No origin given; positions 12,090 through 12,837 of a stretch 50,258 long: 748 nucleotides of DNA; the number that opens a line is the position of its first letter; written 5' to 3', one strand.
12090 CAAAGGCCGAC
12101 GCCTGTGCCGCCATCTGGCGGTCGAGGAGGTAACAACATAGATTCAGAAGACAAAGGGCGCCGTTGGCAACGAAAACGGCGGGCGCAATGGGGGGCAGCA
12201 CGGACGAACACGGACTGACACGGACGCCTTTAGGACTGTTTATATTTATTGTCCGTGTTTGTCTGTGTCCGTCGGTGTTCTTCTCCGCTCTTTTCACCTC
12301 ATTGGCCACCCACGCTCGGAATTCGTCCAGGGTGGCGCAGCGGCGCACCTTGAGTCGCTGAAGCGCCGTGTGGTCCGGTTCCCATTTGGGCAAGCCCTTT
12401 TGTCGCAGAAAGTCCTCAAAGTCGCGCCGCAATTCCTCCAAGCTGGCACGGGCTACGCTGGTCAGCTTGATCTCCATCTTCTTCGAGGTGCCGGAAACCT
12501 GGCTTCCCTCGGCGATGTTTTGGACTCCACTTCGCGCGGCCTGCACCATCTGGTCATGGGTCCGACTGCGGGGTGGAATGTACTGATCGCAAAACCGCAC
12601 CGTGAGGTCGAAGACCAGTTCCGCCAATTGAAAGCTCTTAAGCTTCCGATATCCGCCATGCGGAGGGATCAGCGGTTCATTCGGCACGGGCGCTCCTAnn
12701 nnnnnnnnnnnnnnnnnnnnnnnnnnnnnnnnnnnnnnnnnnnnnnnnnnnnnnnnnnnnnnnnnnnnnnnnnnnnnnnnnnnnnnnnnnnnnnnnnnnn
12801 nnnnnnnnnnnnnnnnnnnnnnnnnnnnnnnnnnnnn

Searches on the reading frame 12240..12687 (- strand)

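Call 11: search_protein_families(library=ncbifam, proteins=[window:12240-12687:-])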
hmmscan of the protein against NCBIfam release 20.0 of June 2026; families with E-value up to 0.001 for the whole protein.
window:12240-12687:- (149 aa): 1 family
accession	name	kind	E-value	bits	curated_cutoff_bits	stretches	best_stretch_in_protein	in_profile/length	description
TIGR02436.1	TIGR02436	subfamily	9.3e-08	32.3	24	1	17-90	4-72/109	four helix bundle protein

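Call 63: search_protein_families(library=padloc, proteins=[window:12240-12687:-], max_evalue=0.1)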
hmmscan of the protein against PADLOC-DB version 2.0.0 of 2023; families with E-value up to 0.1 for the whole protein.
window:12240-12687:- (149 aa): 0 families

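Call 64: search_protein_families(library=phrogs, proteins=[window:12240-12687:-], max_evalue=0.1)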
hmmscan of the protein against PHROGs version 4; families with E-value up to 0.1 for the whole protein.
window:12240-12687:- (149 aa): 0 families
